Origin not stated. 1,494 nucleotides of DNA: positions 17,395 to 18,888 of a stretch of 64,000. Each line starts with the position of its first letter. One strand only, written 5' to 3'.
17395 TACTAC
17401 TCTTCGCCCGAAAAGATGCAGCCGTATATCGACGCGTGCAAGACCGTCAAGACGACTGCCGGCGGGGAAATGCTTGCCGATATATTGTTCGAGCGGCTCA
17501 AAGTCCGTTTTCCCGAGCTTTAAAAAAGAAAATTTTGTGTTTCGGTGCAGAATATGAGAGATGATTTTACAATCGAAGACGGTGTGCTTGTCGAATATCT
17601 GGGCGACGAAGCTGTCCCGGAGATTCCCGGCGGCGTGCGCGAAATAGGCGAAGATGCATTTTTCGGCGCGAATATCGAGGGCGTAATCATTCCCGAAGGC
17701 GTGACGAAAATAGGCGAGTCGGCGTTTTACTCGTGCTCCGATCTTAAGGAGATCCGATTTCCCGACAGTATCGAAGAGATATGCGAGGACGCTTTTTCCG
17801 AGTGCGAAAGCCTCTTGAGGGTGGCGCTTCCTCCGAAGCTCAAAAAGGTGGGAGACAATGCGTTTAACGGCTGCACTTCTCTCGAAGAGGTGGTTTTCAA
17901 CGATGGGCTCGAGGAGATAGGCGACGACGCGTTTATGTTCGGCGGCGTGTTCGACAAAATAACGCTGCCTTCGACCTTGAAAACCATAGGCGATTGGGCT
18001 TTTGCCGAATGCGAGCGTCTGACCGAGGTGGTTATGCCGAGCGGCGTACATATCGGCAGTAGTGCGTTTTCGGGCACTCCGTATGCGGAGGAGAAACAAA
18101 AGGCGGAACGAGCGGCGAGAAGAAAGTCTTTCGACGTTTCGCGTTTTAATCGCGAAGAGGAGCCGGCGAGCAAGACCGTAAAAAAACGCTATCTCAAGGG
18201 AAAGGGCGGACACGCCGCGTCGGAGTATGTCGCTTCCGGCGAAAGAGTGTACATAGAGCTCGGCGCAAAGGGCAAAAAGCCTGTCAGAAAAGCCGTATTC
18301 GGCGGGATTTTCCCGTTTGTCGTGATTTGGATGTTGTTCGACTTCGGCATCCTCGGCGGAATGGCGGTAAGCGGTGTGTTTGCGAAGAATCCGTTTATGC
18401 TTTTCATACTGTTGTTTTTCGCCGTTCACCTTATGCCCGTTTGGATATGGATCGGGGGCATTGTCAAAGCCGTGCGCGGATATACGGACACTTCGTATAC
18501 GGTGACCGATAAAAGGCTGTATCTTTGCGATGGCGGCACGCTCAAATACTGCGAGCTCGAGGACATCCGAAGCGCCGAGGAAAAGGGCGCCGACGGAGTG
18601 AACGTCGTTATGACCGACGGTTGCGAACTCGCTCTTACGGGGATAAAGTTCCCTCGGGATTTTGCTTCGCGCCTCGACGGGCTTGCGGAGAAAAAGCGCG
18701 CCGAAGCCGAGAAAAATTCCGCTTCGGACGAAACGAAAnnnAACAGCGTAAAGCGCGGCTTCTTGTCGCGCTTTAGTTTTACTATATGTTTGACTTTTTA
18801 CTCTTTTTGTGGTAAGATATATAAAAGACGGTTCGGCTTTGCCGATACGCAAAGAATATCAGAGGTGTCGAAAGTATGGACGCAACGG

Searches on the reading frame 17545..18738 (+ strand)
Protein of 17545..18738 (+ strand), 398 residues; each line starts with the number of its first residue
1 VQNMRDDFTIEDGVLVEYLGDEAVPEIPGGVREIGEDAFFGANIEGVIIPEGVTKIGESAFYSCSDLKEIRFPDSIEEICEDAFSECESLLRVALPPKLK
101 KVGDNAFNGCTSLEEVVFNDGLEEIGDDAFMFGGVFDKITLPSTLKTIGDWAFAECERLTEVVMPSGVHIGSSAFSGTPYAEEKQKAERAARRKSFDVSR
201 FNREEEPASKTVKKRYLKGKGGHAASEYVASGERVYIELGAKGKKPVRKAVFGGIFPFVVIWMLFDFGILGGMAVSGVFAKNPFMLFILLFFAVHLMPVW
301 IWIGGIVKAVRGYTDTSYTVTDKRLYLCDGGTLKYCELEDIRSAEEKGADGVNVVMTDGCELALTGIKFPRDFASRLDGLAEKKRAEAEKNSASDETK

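Call 89: search_protein_families(library=pfam, proteins=[window:17545-18738:+], max_evalue=0.00001)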
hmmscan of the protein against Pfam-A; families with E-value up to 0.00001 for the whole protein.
window:17545-18738:+ (398 aa): 1 family
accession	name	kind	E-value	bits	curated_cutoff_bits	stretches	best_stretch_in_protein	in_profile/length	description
PF13306.12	LRR_5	-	8.4e-51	171.6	27.7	2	30-130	21-120/127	BspA type Leucine rich repeat region (6 copies)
